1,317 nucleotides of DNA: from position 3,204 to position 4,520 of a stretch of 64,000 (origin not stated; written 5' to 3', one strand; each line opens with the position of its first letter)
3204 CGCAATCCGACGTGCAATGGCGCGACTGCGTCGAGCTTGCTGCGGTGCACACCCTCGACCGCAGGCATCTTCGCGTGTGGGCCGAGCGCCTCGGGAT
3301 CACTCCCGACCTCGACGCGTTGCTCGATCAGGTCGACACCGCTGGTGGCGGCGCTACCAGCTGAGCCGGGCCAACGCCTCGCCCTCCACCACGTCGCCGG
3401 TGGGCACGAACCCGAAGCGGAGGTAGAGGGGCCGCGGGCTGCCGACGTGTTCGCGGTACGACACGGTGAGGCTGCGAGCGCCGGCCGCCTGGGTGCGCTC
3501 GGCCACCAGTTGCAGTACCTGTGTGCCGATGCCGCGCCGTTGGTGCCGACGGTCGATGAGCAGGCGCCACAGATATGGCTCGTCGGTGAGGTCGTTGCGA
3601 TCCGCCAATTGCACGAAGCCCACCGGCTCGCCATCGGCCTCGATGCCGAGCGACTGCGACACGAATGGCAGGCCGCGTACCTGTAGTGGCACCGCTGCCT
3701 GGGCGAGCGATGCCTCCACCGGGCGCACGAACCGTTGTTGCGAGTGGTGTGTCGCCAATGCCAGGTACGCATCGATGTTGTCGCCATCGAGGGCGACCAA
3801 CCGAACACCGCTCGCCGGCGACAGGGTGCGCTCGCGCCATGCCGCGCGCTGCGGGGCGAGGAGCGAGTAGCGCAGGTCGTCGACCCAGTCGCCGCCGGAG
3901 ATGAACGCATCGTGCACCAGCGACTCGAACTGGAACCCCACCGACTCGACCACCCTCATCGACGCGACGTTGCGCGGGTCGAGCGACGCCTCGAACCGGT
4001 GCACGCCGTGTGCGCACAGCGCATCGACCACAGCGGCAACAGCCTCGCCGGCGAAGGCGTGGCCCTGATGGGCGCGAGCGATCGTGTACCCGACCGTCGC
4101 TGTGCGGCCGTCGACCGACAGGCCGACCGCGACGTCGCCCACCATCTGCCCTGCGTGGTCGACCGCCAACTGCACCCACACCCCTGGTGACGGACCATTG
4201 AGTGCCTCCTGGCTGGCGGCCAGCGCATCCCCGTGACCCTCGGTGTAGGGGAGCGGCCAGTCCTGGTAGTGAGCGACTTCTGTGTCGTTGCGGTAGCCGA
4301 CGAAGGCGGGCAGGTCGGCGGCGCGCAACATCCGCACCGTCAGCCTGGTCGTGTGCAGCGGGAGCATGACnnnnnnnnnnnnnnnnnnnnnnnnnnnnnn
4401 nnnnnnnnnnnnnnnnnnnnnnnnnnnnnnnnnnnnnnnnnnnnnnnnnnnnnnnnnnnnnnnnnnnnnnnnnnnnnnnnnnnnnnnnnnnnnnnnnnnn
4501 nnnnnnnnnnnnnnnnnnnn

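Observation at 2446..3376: Perfect 25-bp direct repeat brackets a two-gene cassette at the 3' end of coaE, giving two genes an identical C-terminus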

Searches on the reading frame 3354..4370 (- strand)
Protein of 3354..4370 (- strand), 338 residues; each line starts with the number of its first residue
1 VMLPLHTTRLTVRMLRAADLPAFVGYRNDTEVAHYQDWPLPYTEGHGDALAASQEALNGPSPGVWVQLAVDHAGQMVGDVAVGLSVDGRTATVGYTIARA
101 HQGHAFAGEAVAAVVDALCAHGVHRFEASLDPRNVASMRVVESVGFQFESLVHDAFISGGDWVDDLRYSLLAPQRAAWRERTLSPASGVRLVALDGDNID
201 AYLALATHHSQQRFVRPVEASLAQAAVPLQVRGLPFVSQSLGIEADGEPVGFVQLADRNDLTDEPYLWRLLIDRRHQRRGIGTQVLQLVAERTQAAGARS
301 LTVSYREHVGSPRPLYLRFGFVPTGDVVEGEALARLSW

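Call 4: search_protein_families(library=pfam, proteins=[window:3357-4370:-], max_evalue=0.1)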
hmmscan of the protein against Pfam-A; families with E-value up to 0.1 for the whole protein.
window:3357-4370:- (338 aa): 7 families
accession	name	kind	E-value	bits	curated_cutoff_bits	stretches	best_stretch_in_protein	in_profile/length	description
PF13302.13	Acetyltransf_3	-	2e-24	87.3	25.4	1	9-147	1-138/138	Acetyltransferase (GNAT) domain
PF00583.31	Acetyltransf_1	-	3.1e-19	69.8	20.7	2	240-321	35-116/116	Acetyltransferase (GNAT) family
PF13508.13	Acetyltransf_7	-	2.1e-11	44.5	27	1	243-322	8-83/84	Acetyltransferase (GNAT) domain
PF13673.13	Acetyltransf_10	-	5.2e-10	39.8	23.6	1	240-329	33-115/128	Acetyltransferase (GNAT) domain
PF08445.16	FR47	-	1.5e-05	25.3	22.1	1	266-321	23-77/86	FR47-like protein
PF13420.13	Acetyltransf_4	-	9.4e-05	22.9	24.3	1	65-165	49-153/155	Acetyltransferase (GNAT) domain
PF13523.12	Acetyltransf_8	-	0.093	12.8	27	0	99-151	89-142/145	Acetyltransferase (GNAT) domain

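Call 8: find_encoding_contigs(protein=window:3354-4370:-, flank=6000, max_places=10)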
Protein window:3354-4370:- (338 aa): no gene with exactly this product is on record in the collection.

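Call 10: find_homologous_proteins(query=window:3357-4367:-, max_evalue=1e-10)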
Query window:3357-4367:- (337 aa): 536 proteins with E <= 1e-10 among 8000 candidates; the best 120 are listed.
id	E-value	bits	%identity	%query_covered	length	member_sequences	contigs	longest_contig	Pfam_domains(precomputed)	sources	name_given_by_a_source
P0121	7.3e-221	750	100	100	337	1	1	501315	PF13673.14,PF13302.14,PF13508.14,PF08445.17,PF00583.32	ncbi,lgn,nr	ncbi:MAG: GNAT family N-acetyltransferase [Actinomycetota bacterium]|nr:GNAT family N-acetyltransfer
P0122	7.4e-170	583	78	100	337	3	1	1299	PF13673.14,PF13302.14,PF13508.14,PF08445.17,PF00583.32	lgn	-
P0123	1.7e-165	568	77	100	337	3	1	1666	PF13673.14,PF13302.14,PF13508.14,PF08445.17,PF00583.32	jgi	-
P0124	1.9e-144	499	68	100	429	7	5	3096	PF13673.14,PF13302.14,PF13508.14,PF08445.17,PF00583.32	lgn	-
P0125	5.1e-143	495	68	100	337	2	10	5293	PF13673.14,PF13420.14,PF13302.14,PF13508.14,PF08445.17,PF00583.32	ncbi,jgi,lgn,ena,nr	ncbi:MAG TPA: GNAT family N-acetyltransferase [Ilumatobacteraceae bacterium]|nr:GNAT family N-acetyl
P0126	8.5e-143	494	67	100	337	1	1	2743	PF13673.14,PF13420.14,PF13302.14,PF13508.14,PF08445.17,PF00583.32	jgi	jgi:RimJ/RimL family protein N-acetyltransferase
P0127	1.5e-133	463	66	96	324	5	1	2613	PF13673.14,PF13420.14,PF13302.14,PF13508.14,PF08445.17,PF00583.32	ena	-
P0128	1.2e-131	457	63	100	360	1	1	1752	PF13673.14,PF13420.14,PF13302.14,PF13508.14,PF08445.17,PF00583.32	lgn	-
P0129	2.5e-129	450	62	100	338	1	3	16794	PF13673.14,PF13420.14,PF13302.14,PF13508.14,PF08445.17,PF00583.32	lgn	-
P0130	1.1e-127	444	63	96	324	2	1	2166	PF13673.14,PF13302.14,PF13508.14,PF00583.32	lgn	-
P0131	5.7e-127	442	62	100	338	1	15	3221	PF13673.14,PF13420.14,PF13302.14,PF13508.14,PF08445.17,PF00583.32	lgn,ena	-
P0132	4.3e-124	432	63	98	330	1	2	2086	PF13673.14,PF13420.14,PF13302.14,PF13508.14,PF08445.17,PF00583.32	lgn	-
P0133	5.5e-121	422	58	100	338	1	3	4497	PF13673.14,PF13420.14,PF13302.14,PF13508.14,PF08445.17,PF00583.32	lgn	-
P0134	3.9e-119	416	59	100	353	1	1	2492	PF13673.14,PF13302.14,PF13508.14,PF08445.17,PF00583.32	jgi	jgi:RimJ/RimL family protein N-acetyltransferase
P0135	4.2e-119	416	57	100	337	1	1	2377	PF13673.14,PF13420.14,PF13302.14,PF13508.14,PF08445.17,PF00583.32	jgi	jgi:RimJ/RimL family protein N-acetyltransferase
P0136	5.9e-114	399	60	100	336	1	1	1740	PF13673.14,PF13420.14,PF13302.14,PF13508.14,PF08445.17,PF00583.32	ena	-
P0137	1.5e-113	398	57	99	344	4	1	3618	PF13673.14,PF13420.14,PF13302.14,PF13508.14,PF08445.17,PF00583.32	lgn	-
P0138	2.6e-110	387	57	99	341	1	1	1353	PF13673.14,PF13302.14,PF13508.14,PF08445.17,PF00583.32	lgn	-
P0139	2.0e-109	384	56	99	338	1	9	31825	PF13673.14,PF13420.14,PF13302.14,PF13508.14,PF08445.17,PF00583.32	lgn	-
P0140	1.1e-107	378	55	99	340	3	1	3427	PF13673.14,PF13302.14,PF13508.14,PF08445.17,PF00583.32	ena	-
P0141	1.1e-107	378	55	99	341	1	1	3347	PF13673.14,PF13420.14,PF13302.14,PF13508.14,PF08445.17,PF00583.32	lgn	-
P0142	1.4e-106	375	55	100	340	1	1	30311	PF13673.14,PF13302.14,PF13508.14,PF08445.17,PF00583.32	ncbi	ncbi:MAG: GNAT family N-acetyltransferase [Ilumatobacteraceae bacterium]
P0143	1.9e-106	374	55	98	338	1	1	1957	PF13673.14,PF13420.14,PF13302.14,PF13508.14,PF08445.17,PF00583.32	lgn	-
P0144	5.8e-104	366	62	85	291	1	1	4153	PF13673.14,PF13302.14,PF13508.14,PF08445.17,PF00583.32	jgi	jgi:RimJ/RimL family protein N-acetyltransferase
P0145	2.1e-101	358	55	99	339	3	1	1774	PF13673.14,PF13302.14,PF13508.14,PF08445.17,PF00583.32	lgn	-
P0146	5.3e-100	353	53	100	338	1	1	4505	PF13673.14,PF13420.14,PF13302.14,PF13508.14,PF08445.17,PF00583.32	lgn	-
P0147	8.4e-99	349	51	100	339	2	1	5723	PF13420.14,PF13302.14,PF13508.14,PF08445.17,PF00583.32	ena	-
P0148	3.2e-98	347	52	99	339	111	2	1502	PF13302.14,PF13508.14,PF08445.17,PF00583.32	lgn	-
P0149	1.2e-97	345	58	83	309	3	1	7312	PF13302.14,PF00583.32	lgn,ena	-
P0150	8.4e-97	343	51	99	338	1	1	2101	PF13673.14,PF13302.14,PF13508.14,PF08445.17,PF00583.32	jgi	jgi:RimJ/RimL family protein N-acetyltransferase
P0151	1.2e-96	342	52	99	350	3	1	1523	PF13673.14,PF13302.14,PF13508.14,PF08445.17,PF13523.13,PF00583.32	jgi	-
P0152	1.7e-96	342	52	99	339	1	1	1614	PF13302.14,PF13508.14,PF08445.17,PF00583.32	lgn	-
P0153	6.8e-96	340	49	99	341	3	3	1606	PF13673.14,PF13420.14,PF13302.14,PF13508.14,PF08445.17,PF00583.32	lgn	-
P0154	1.7e-95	338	54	96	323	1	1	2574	PF13673.14,PF13420.14,PF13302.14,PF13508.14,PF08445.17,PF00583.32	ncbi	-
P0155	1.7e-94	335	49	100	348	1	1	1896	PF13673.14,PF13302.14,PF13508.14,PF08445.17,PF00583.32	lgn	-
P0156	4.0e-94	334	52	100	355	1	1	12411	PF13673.14,PF13302.14,PF13508.14,PF08445.17,PF00583.32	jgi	jgi:RimJ/RimL family protein N-acetyltransferase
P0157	5.5e-94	333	51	98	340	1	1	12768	PF13673.14,PF13420.14,PF13302.14,PF13508.14,PF08445.17,PF00583.32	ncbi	-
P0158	1.2e-93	332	52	98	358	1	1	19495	PF13673.14,PF13302.14,PF13508.14,PF08445.17,PF00583.32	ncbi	ncbi:MAG TPA: GNAT family N-acetyltransferase [Pseudonocardiaceae bacterium]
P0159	2.7e-93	331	50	99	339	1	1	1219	PF13420.14,PF13302.14,PF13508.14,PF08445.17,PF00583.32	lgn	-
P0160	6.5e-93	330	51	96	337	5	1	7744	PF13673.14,PF13302.14,PF13508.14,PF08445.17,PF00583.32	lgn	-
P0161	7.7e-93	330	53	100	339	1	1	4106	PF13673.14,PF13302.14,PF13508.14,PF08445.17,PF00583.32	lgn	-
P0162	1.2e-92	329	51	99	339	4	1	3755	PF13673.14,PF13302.14,PF13508.14,PF08445.17,PF00583.32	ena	-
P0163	1.7e-92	329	50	99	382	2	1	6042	PF13673.14,PF13420.14,PF13302.14,PF13508.14,PF08445.17,PF00583.32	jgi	jgi:RimJ/RimL family protein N-acetyltransferase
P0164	1.7e-92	328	49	98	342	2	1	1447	PF13673.14,PF13420.14,PF13302.14,PF13508.14,PF08445.17,PF00583.32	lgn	-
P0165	1.8e-92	328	49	99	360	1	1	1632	PF13673.14,PF13302.14,PF13508.14,PF08445.17,PF00583.32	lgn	-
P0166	4.7e-92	327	50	99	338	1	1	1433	PF13673.14,PF13302.14,PF13508.14,PF08445.17,PF00583.32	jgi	jgi:RimJ/RimL family protein N-acetyltransferase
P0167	8.3e-92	326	51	99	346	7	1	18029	PF13673.14,PF13420.14,PF13302.14,PF13508.14,PF08445.17,PF13523.13,PF00583.32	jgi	jgi:RimJ/RimL family protein N-acetyltransferase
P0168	8.5e-92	326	51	100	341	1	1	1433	PF13673.14,PF13420.14,PF13302.14,PF13508.14,PF08445.17,PF13523.13,PF00583.32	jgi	jgi:RimJ/RimL family protein N-acetyltransferase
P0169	1.0e-91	326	47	99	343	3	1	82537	PF13302.14,PF13508.14,PF08445.17,PF00583.32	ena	-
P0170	1.1e-91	326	49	99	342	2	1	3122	PF13673.14,PF13420.14,PF13302.14,PF13508.14,PF08445.17,PF13523.13,PF00583.32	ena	-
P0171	1.5e-91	325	51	100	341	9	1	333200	PF13673.14,PF13420.14,PF13302.14,PF13508.14,PF08445.17,PF13523.13,PF00583.32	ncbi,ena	-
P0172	1.8e-91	325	50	99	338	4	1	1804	PF13673.14,PF13420.14,PF13302.14,PF13508.14,PF08445.17,PF00583.32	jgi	-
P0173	3.4e-91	324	50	100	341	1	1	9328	PF13673.14,PF13302.14,PF13508.14,PF00583.32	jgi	jgi:RimJ/RimL family protein N-acetyltransferase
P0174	7.8e-91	323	49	100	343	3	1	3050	PF13673.14,PF13302.14,PF13508.14,PF08445.17,PF00583.32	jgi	jgi:RimJ/RimL family protein N-acetyltransferase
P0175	8.2e-91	323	46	100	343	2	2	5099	PF13302.14,PF13508.14,PF08445.17,PF00583.32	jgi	jgi:RimJ/RimL family protein N-acetyltransferase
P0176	1.2e-90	322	54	91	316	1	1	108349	PF13673.14,PF13302.14,PF13508.14,PF08445.17,PF00583.32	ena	-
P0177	1.6e-90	322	50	96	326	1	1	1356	PF13673.14,PF13302.14,PF13508.14,PF08445.17,PF00583.32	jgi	jgi:RimJ/RimL family protein N-acetyltransferase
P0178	2.7e-90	321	49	99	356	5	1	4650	PF13673.14,PF13420.14,PF13302.14,PF13508.14,PF08445.17,PF00583.32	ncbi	ncbi:MAG: GNAT family N-acetyltransferase [Ilumatobacteraceae bacterium]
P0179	4.0e-90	321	49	99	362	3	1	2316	PF13673.14,PF13420.14,PF13302.14,PF13508.14,PF08445.17,PF00583.32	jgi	jgi:RimJ/RimL family protein N-acetyltransferase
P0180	4.4e-90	321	48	100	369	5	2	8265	PF13302.14,PF13508.14,PF08445.17,PF00583.32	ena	-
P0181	1.2e-89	319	49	100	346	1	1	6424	PF13673.14,PF13302.14,PF13508.14,PF08445.17,PF00583.32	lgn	-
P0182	1.3e-89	319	49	100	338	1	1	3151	PF13673.14,PF13302.14,PF13508.14,PF08445.17,PF00583.32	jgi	jgi:RimJ/RimL family protein N-acetyltransferase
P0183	1.3e-89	319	49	100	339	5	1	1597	PF13673.14,PF13420.14,PF13302.14,PF13508.14,PF08445.17,PF00583.32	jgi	-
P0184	1.3e-89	319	49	99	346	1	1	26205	PF13673.14,PF13420.14,PF13302.14,PF13508.14,PF08445.17,PF00583.32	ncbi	ncbi:MAG: GNAT family N-acetyltransferase [Ilumatobacteraceae bacterium]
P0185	1.6e-89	319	50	100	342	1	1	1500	PF13673.14,PF13302.14,PF13508.14,PF08445.17,PF00583.32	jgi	jgi:RimJ/RimL family protein N-acetyltransferase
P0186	1.7e-89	319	50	100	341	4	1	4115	PF13673.14,PF13420.14,PF13302.14,PF13508.14,PF08445.17,PF00583.32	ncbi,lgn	ncbi:MAG: GNAT family N-acetyltransferase [Ilumatobacteraceae bacterium]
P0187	1.8e-89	319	50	100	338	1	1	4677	PF13673.14,PF13420.14,PF13302.14,PF13508.14,PF08445.17,PF00583.32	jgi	jgi:RimJ/RimL family protein N-acetyltransferase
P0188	2.1e-89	318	48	100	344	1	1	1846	PF13673.14,PF13302.14,PF13508.14,PF08445.17,PF00583.32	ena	-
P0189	2.7e-89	318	49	100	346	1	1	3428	PF13673.14,PF13302.14,PF13508.14,PF08445.17,PF00583.32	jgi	jgi:RimJ/RimL family protein N-acetyltransferase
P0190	3.0e-89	318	47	100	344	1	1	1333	PF13673.14,PF13302.14,PF13508.14,PF08445.17,PF00583.32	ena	-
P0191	4.5e-89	317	49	99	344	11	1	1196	PF13673.14,PF13302.14,PF13508.14,PF08445.17,PF13523.13,PF00583.32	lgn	-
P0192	4.5e-89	317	51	99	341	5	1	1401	PF13673.14,PF13302.14,PF13508.14,PF08445.17,PF00583.32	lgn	-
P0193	5.0e-89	317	49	99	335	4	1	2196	PF13302.14,PF13508.14,PF08445.17,PF00583.32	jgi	jgi:RimJ/RimL family protein N-acetyltransferase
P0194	5.9e-89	317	49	99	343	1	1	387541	PF13302.14,PF13508.14,PF08445.17,PF00583.32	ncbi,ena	-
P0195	6.7e-89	317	51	96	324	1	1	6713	PF13673.14,PF13302.14,PF13508.14,PF08445.17,PF00583.32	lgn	-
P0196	7.1e-89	317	49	100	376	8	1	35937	PF13673.14,PF13420.14,PF13302.14,PF13508.14,PF08445.17,PF00583.32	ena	-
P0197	1.3e-88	316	48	99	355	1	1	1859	PF13302.14,PF13508.14,PF00583.32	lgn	-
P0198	1.4e-88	316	47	99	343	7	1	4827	PF13673.14,PF13420.14,PF13302.14,PF13508.14,PF08445.17,PF00583.32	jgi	-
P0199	1.5e-88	316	49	100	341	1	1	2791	PF13673.14,PF13420.14,PF13302.14,PF13508.14,PF08445.17,PF13523.13,PF00583.32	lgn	-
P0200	1.5e-88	316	49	99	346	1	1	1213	PF13673.14,PF13302.14,PF13508.14,PF08445.17,PF00583.32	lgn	-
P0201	1.6e-88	315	47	100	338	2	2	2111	PF13673.14,PF13420.14,PF13302.14,PF13508.14,PF08445.17,PF00583.32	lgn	-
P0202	2.0e-88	315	47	99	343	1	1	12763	PF13302.14,PF13508.14,PF08445.17,PF00583.32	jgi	jgi:RimJ/RimL family protein N-acetyltransferase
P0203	2.1e-88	315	50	99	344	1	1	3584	PF13673.14,PF13302.14,PF13508.14,PF08445.17,PF13523.13,PF00583.32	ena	-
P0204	2.4e-88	315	49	100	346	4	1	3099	PF13673.14,PF13302.14,PF13508.14,PF08445.17,PF00583.32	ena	-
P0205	3.8e-88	314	47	99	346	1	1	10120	PF13673.14,PF13420.14,PF13302.14,PF13508.14,PF08445.17,PF00583.32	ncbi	-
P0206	4.2e-88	314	49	99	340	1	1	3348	PF13673.14,PF13420.14,PF13302.14,PF13508.14,PF08445.17,PF00583.32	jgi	jgi:RimJ/RimL family protein N-acetyltransferase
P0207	4.7e-88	314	47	99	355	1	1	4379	PF13673.14,PF13302.14,PF13508.14,PF08445.17,PF00583.32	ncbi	-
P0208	4.9e-88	314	50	100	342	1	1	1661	PF13673.14,PF13302.14,PF13508.14,PF08445.17,PF00583.32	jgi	-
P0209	6.9e-88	313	49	99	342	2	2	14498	PF13673.14,PF13302.14,PF13508.14,PF08445.17,PF00583.32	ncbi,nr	ncbi:MAG: GNAT family N-acetyltransferase [Acidimicrobiia bacterium]|nr:GNAT family N-acetyltransfer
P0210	8.7e-88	313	51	99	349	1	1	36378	PF13673.14,PF13302.14,PF13508.14,PF08445.17,PF00583.32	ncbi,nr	ncbi:MAG TPA: GNAT family N-acetyltransferase [Acidimicrobiales bacterium]|nr:GNAT family N-acetyltr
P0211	9.1e-88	313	48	99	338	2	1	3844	PF13673.14,PF13420.14,PF13302.14,PF13508.14,PF08445.17,PF00583.32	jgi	jgi:RimJ/RimL family protein N-acetyltransferase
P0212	2.2e-87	312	49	100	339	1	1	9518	PF13673.14,PF13420.14,PF13302.14,PF13508.14,PF08445.17,PF00583.32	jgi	jgi:RimJ/RimL family protein N-acetyltransferase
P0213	2.9e-87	311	48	100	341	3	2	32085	PF13673.14,PF13302.14,PF13508.14,PF08445.17,PF00583.32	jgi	jgi:RimJ/RimL family protein N-acetyltransferase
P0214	3.7e-87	311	47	99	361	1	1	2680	PF13673.14,PF13302.14,PF13508.14,PF08445.17,PF13523.13,PF00583.32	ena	-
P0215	3.9e-87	311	50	100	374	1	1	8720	PF13673.14,PF13302.14,PF13508.14,PF08445.17,PF13523.13,PF00583.32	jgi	jgi:RimJ/RimL family protein N-acetyltransferase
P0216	5.5e-87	310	49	95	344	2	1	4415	PF13673.14,PF13302.14,PF13508.14,PF08445.17,PF13523.13,PF00583.32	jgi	jgi:RimJ/RimL family protein N-acetyltransferase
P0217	6.1e-87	310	48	99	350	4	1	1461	PF13673.14,PF13302.14,PF13508.14,PF00583.32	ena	-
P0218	7.5e-87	310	46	100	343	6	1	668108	PF13673.14,PF13302.14,PF13508.14,PF08445.17,PF00583.32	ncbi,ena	-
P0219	1.2e-86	309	46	100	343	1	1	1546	PF13673.14,PF13302.14,PF13508.14,PF08445.17,PF00583.32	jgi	-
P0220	1.8e-86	309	47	99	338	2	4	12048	PF13302.14,PF13508.14,PF08445.17,PF00583.32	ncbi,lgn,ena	-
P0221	1.8e-86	309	48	99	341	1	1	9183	PF13673.14,PF13302.14,PF13508.14,PF08445.17,PF00583.32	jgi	jgi:RimJ/RimL family protein N-acetyltransferase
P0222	2.2e-86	308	48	99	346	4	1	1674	PF13673.14,PF13302.14,PF13508.14,PF08445.17,PF00583.32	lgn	-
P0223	2.8e-86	308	48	100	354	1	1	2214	PF13673.14,PF13302.14,PF13508.14,PF08445.17,PF13523.13,PF00583.32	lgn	-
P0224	3.2e-86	308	47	99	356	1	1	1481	PF13673.14,PF13420.14,PF13302.14,PF13508.14,PF08445.17,PF00583.32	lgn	-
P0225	3.6e-86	308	49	99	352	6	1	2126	PF13673.14,PF13420.14,PF13302.14,PF13508.14,PF08445.17,PF13523.13,PF00583.32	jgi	jgi:RimJ/RimL family protein N-acetyltransferase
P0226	4.1e-86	308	48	100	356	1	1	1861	PF13673.14,PF13420.14,PF13302.14,PF13508.14,PF08445.17,PF13523.13,PF00583.32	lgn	-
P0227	4.6e-86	307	45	100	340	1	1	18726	PF13673.14,PF13420.14,PF13302.14,PF13508.14,PF08445.17,PF13523.13,PF00583.32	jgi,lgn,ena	-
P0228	7.2e-86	307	48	100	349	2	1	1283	PF13673.14,PF13420.14,PF13302.14,PF13508.14,PF08445.17,PF00583.32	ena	-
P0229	7.4e-86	307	47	100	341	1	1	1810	PF13673.14,PF13302.14,PF13508.14,PF08445.17,PF00583.32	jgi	jgi:RimJ/RimL family protein N-acetyltransferase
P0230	7.7e-86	307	48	100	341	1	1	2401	PF13673.14,PF13302.14,PF13508.14,PF08445.17,PF00583.32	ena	-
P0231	8.2e-86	307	47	100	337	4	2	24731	PF13302.14,PF13508.14,PF08445.17,PF00583.32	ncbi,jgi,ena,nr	ncbi:MAG: GNAT family N-acetyltransferase [Ilumatobacteraceae bacterium]|nr:GNAT family N-acetyltran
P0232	8.8e-86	306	47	99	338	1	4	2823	PF13673.14,PF13420.14,PF13302.14,PF13508.14,PF08445.17,PF13523.13,PF00583.32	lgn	-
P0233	9.5e-86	306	49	100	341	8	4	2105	PF13673.14,PF13302.14,PF13508.14,PF08445.17,PF00583.32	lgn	-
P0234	9.6e-86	306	48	100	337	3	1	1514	PF13420.14,PF13302.14,PF13508.14,PF08445.17,PF00583.32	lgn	-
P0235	9.8e-86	306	47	100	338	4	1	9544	PF13420.14,PF13302.14,PF13508.14,PF08445.17,PF00583.32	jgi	-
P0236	1.1e-85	306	47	100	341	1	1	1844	PF13673.14,PF13302.14,PF13508.14,PF08445.17,PF00583.32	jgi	-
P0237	1.4e-85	306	47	99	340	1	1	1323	PF13673.14,PF13420.14,PF13302.14,PF13508.14,PF08445.17,PF00583.32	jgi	jgi:RimJ/RimL family protein N-acetyltransferase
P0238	1.9e-85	305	47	99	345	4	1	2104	PF13673.14,PF13420.14,PF13302.14,PF13508.14,PF08445.17,PF00583.32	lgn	-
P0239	1.9e-85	305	47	99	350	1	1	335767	PF13673.14,PF13302.14,PF13508.14,PF08445.17,PF00583.32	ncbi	ncbi:GNAT family N-acetyltransferase [Actinomycetes bacterium KLBMP 9759]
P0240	2.2e-85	305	48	99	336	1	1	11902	PF13673.14,PF13420.14,PF13302.14,PF13508.14,PF08445.17,PF00583.32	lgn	-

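Call 13: find_encoding_contigs(protein=P0122, flank=6000, max_places=10)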
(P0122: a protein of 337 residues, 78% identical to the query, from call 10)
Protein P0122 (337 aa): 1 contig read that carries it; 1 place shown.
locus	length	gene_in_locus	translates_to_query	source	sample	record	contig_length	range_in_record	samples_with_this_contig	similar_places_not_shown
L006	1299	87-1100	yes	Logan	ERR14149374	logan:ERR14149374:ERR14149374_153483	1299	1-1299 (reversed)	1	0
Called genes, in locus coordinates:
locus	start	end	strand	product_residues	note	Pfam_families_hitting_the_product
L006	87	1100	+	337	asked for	PF13302:Acetyltransf_3, PF08445:FR47 (faint), PF00583:Acetyltransf_1, PF13508:Acetyltransf_7, PF13673:Acetyltransf_10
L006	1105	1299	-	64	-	?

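Call 14: find_encoding_contigs(protein=P0123, flank=6000, max_places=10)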
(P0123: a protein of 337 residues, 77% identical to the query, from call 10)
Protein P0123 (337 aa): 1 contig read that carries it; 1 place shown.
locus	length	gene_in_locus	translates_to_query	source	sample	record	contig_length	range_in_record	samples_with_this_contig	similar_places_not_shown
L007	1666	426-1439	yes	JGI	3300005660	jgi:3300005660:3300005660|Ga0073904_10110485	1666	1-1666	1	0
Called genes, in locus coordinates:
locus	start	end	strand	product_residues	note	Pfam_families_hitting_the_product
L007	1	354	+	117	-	?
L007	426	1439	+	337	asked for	PF13302:Acetyltransf_3, PF00583:Acetyltransf_1 (weak), PF08445:FR47 (faint), PF00583:Acetyltransf_1, PF13508:Acetyltransf_7, PF13673:Acetyltransf_10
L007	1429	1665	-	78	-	?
